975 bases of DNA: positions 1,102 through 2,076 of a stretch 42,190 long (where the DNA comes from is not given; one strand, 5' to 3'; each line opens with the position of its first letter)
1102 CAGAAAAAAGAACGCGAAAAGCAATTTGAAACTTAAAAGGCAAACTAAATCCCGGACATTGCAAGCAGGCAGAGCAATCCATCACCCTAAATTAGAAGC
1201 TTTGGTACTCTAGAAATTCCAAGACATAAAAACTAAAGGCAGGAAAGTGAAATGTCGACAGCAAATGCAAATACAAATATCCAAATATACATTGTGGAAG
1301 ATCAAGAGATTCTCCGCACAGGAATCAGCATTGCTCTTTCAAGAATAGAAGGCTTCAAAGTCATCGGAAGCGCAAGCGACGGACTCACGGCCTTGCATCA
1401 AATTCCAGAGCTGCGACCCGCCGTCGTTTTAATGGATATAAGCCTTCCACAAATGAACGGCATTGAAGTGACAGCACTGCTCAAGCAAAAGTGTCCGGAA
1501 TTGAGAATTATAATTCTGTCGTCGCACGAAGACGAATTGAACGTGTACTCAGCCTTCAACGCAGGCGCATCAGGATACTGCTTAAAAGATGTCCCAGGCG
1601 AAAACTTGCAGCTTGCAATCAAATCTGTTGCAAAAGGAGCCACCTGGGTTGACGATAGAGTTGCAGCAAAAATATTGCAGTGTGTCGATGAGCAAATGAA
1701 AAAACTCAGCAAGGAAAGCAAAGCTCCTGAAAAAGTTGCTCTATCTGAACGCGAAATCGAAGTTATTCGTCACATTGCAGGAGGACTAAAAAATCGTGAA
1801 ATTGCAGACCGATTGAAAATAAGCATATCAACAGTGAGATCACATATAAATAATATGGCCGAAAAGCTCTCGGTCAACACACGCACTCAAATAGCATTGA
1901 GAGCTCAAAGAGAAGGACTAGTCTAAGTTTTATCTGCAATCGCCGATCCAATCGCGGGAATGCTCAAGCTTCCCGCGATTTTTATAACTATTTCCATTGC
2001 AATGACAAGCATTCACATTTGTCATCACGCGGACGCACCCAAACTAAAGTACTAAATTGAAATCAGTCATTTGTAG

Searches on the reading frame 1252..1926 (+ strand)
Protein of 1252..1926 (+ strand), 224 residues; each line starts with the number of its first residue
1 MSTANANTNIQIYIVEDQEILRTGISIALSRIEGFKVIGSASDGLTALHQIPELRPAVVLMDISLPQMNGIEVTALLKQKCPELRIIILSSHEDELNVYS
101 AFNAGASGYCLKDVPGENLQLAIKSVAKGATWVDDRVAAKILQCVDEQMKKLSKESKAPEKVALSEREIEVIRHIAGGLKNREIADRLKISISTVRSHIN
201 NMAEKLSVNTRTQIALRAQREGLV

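Call 61: search_protein_families(library=pfam, proteins=[window:1252-1926:+], max_evalue=0.0001)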
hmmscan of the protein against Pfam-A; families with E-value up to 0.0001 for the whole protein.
window:1252-1926:+ (224 aa): 5 families
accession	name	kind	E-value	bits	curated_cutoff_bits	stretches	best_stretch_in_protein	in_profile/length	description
PF00072.30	Response_reg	-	3.7e-24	85.5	30.2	1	12-123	1-110/111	Response regulator receiver domain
PF00196.25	GerE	-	1e-16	60.7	23.5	1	163-217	2-56/57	Bacterial regulatory proteins, luxR family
PF13412.12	HTH_24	-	2.6e-06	27.3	21.9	1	177-204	16-43/48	Winged helix-turn-helix DNA-binding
PF08281.18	Sigma70_r4_2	-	3.8e-05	23.7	25.7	1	164-199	11-47/54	Sigma-70, region 4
PF13384.12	HTH_23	-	7.4e-05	22.9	24.6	0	167-201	6-40/50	Homeodomain-like domain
